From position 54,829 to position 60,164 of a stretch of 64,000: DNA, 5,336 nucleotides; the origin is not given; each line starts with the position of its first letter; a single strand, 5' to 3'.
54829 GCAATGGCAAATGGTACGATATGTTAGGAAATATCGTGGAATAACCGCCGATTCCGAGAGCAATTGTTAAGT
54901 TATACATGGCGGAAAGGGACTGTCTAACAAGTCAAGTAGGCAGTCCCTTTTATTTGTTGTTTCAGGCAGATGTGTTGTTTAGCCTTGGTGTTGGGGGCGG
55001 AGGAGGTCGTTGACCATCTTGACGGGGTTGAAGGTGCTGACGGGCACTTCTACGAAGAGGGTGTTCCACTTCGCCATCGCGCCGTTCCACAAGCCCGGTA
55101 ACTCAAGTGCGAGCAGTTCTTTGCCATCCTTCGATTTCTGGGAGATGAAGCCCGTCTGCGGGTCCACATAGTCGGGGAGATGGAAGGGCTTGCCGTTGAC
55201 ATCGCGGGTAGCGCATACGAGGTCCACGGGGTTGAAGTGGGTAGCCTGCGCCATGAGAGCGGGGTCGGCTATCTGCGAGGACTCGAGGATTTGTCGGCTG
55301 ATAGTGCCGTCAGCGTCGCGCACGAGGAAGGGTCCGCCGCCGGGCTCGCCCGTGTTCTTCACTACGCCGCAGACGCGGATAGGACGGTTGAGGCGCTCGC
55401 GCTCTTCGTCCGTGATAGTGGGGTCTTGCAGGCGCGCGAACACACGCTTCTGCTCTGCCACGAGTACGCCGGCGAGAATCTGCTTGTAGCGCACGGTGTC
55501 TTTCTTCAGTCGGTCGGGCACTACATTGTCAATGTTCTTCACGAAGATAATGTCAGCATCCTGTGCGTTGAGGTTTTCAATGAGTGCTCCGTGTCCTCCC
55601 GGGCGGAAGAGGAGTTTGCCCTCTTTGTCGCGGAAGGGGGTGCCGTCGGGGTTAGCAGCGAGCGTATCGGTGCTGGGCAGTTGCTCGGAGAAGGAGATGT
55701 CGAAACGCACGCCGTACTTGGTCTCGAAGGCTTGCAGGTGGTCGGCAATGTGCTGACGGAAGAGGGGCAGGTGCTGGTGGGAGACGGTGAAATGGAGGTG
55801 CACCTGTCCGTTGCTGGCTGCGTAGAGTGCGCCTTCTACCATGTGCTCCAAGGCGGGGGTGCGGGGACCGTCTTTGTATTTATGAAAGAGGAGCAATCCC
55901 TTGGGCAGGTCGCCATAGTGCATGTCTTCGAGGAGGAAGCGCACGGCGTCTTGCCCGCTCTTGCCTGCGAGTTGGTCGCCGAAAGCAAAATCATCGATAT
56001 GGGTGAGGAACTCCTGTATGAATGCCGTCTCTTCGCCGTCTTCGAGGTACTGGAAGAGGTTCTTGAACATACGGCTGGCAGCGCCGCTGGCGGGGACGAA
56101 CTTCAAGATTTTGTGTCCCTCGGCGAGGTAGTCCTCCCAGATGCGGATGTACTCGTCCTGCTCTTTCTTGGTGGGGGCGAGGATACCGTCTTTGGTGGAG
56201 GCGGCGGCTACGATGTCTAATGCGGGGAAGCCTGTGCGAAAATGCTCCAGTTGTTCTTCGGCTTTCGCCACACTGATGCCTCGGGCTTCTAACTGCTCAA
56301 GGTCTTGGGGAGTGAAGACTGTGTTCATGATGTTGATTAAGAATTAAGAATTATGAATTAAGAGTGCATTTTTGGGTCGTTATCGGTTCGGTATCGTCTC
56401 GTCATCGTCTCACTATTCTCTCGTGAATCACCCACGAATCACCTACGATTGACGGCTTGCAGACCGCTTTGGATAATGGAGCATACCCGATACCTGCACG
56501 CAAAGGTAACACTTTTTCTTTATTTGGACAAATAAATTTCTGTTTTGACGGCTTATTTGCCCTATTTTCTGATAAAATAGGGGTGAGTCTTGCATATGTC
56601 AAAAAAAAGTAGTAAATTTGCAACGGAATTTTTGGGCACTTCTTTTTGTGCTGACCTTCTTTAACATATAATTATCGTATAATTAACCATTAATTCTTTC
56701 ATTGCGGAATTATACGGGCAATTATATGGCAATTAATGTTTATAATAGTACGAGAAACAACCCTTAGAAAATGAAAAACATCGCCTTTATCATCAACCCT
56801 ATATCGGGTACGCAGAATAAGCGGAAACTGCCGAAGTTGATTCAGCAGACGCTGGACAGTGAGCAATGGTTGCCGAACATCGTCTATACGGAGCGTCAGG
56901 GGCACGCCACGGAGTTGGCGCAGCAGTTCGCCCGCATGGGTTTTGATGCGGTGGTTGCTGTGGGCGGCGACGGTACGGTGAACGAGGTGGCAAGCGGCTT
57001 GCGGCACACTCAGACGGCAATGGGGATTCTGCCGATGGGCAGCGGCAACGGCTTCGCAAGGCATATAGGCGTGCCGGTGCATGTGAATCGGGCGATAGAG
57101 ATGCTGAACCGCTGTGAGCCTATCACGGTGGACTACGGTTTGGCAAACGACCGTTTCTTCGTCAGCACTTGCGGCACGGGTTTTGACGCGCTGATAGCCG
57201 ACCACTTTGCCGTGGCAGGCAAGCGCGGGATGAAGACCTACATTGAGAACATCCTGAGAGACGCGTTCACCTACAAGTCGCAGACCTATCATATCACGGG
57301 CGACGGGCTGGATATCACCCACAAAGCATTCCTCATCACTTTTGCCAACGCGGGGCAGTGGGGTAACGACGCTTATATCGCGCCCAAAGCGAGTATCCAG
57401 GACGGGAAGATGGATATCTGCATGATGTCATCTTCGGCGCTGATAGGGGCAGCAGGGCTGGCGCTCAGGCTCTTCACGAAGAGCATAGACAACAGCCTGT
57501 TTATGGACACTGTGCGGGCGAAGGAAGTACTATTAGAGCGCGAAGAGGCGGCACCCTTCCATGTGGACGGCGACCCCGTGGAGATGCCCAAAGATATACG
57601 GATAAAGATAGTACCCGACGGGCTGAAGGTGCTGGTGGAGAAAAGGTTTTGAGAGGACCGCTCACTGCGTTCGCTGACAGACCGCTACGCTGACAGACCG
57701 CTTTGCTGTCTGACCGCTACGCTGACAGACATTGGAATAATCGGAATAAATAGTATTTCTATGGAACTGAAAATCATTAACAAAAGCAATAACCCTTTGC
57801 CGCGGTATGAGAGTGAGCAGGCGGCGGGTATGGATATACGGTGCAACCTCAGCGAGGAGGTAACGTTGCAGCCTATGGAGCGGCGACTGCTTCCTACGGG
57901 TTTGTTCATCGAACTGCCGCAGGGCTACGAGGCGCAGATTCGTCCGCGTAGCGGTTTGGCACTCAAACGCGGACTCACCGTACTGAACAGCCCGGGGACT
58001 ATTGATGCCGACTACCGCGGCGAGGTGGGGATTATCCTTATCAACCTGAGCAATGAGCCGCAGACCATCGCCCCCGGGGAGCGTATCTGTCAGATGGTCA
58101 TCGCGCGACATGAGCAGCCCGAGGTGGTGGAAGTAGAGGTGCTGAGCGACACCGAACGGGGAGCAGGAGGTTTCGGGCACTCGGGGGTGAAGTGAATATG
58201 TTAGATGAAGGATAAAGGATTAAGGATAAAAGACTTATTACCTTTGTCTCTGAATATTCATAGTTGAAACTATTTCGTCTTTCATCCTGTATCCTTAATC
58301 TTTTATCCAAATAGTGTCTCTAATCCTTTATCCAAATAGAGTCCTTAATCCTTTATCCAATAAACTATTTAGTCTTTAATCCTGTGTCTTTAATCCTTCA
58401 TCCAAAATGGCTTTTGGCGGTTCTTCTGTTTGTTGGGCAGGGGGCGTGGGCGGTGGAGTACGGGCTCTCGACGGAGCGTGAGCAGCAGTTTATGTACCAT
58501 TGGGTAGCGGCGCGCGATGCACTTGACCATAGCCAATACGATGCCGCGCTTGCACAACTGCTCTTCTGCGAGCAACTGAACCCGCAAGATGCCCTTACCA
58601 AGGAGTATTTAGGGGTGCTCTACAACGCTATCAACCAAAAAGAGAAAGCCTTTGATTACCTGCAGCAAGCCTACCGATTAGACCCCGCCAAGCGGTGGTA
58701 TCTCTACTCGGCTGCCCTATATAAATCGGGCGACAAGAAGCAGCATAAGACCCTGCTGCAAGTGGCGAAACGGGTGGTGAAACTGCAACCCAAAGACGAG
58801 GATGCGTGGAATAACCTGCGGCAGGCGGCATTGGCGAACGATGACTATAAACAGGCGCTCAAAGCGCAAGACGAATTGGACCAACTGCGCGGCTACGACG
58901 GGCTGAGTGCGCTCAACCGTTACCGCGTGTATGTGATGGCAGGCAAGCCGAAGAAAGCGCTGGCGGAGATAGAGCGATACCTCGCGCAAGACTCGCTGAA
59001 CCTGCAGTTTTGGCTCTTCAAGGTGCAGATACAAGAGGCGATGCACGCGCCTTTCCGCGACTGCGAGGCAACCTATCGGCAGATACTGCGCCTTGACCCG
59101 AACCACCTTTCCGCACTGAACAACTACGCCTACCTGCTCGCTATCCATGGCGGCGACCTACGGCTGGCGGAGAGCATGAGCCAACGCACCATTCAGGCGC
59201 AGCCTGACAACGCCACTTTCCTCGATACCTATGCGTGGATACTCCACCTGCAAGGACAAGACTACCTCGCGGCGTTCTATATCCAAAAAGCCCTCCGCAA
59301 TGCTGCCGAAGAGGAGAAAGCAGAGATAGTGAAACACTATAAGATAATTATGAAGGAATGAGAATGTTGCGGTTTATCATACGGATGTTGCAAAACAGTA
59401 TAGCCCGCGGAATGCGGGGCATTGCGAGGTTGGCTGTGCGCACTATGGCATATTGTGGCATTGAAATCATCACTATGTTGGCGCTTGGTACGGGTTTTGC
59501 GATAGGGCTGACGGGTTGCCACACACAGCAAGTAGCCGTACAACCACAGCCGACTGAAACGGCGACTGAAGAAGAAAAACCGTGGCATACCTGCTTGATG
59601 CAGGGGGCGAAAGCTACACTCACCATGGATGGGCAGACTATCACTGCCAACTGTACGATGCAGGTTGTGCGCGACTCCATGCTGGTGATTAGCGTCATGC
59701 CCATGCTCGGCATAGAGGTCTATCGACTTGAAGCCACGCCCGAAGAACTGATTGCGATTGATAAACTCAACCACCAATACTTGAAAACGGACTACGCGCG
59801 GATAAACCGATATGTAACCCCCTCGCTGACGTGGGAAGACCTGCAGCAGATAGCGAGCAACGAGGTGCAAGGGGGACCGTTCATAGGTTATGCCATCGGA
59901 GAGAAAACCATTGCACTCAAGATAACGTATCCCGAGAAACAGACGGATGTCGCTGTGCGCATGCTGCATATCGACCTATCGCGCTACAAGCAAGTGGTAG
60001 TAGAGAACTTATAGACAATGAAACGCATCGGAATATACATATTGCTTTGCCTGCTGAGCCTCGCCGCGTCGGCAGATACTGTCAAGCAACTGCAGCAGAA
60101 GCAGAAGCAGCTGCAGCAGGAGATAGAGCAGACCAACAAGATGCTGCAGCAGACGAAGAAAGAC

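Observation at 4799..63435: Overview: intergenic palindromic repeats also sit in-frame inside conserved genes (Rickettsia-RPE-like behaviour)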

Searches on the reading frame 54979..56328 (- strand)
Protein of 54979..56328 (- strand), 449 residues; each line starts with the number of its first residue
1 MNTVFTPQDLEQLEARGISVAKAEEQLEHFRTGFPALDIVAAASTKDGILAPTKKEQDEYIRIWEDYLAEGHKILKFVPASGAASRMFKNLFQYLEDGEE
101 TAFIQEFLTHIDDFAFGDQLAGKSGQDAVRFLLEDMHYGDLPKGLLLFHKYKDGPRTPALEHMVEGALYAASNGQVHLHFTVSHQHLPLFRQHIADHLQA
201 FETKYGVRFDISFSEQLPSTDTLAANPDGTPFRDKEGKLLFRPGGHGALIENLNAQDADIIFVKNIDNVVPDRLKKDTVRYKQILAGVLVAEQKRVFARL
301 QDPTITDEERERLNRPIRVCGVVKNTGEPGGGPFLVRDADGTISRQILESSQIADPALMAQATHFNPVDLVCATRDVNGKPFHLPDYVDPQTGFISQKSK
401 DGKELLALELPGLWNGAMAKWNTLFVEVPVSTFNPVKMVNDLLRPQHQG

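Call 7: search_protein_families(library=pfam, proteins=[window:54979-56328:-])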
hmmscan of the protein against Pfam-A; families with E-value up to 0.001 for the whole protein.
window:54979-56328:- (449 aa): 1 family
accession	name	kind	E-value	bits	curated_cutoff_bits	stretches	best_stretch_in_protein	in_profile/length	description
PF14134.11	DUF4301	-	2.2e-188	627.6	27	2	7-301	2-320/507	Domain of unknown function (DUF4301)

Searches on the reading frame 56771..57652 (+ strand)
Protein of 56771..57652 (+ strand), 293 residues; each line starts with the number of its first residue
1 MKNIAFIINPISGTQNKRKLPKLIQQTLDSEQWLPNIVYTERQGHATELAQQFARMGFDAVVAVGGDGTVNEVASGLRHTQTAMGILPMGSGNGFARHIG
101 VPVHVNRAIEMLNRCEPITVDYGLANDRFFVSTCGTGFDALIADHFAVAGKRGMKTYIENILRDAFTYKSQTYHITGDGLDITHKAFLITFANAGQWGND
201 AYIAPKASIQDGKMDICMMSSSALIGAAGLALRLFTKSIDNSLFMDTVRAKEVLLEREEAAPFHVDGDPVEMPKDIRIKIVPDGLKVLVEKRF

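Call 7: search_protein_families(library=pfam, proteins=[window:56771-57652:+])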
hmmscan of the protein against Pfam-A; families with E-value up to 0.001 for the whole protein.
window:56771-57652:+ (293 aa): 3 families
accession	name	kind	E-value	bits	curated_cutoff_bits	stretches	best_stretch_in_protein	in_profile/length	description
PF00781.29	DAGK_cat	-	1.5e-31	109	23.6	1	4-123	2-123/125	Diacylglycerol kinase catalytic domain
PF19279.4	YegS_C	-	8.9e-17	61.7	27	1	135-288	4-157/158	YegS C-terminal NAD kinase beta sandwich-like domain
PF01513.26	NAD_kinase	-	8.5e-06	26.5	25.5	1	39-90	59-105/130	ATP-NAD kinase N-terminal domain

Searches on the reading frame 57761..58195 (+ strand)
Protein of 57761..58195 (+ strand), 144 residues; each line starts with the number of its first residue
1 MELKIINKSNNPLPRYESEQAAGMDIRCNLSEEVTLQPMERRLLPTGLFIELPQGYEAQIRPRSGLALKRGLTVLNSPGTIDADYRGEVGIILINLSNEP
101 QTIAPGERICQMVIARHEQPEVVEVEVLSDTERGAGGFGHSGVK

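Call 34: search_protein_families(library=pfam, proteins=[window:57761-58195:+], max_evalue=0.01)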
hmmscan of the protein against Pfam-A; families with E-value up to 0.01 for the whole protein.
window:57761-58195:+ (144 aa): 2 families
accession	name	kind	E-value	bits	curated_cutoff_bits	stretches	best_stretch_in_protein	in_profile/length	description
PF00692.24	dUTPase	-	1.2e-32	112.8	22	1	12-142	4-129/129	dUTPase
PF22769.1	DCD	-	5.2e-11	43.3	27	1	26-116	63-152/153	dCTP deaminase-like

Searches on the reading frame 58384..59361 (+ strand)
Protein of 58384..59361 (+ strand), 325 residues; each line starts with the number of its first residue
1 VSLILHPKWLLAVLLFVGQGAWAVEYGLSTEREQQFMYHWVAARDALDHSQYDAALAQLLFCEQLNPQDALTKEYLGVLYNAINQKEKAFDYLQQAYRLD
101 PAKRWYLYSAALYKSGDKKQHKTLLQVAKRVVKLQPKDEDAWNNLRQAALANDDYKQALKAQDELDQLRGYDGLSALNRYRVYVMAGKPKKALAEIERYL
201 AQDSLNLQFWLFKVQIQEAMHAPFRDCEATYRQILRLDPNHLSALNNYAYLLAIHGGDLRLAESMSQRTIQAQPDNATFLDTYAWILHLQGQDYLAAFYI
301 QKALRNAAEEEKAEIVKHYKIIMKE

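Call 7: search_protein_families(library=pfam, proteins=[window:58384-59361:+])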
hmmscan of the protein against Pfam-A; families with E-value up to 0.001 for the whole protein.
window:58384-59361:+ (325 aa): 6 families
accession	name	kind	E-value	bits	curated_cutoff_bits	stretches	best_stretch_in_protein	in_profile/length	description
PF23914.1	TPR_CcmH_CycH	-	1.8e-11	44.6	42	2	66-167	46-149/158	Cytochrome c-type biogenesis protein H TPR domain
PF13431.12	TPR_17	-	3.1e-10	39.9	24.4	0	231-256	2-27/34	Tetratricopeptide repeat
PF13432.12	TPR_16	-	3.3e-09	37.5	32.7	1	42-102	3-63/65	Tetratricopeptide repeat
PF13428.12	TPR_14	-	6.1e-09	36.1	23.5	0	181-215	9-43/44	Tetratricopeptide repeat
PF13371.12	TPR_9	-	1.4e-05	25.4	35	0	145-203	1-59/73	Tetratricopeptide repeat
PF14559.12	TPR_19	-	0.00071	20.3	25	0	126-161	12-47/68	Tetratricopeptide repeat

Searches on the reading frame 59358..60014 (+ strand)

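Call 34: search_protein_families(library=pfam, proteins=[window:59358-60014:+], max_evalue=0.01)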
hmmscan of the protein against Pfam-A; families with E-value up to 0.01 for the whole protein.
window:59358-60014:+ (218 aa): 1 family
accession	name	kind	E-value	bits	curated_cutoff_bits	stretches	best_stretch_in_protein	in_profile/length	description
PF14125.13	DUF4292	-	3.6e-14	53.3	23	1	85-169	12-96/209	Domain of unknown function (DUF4292)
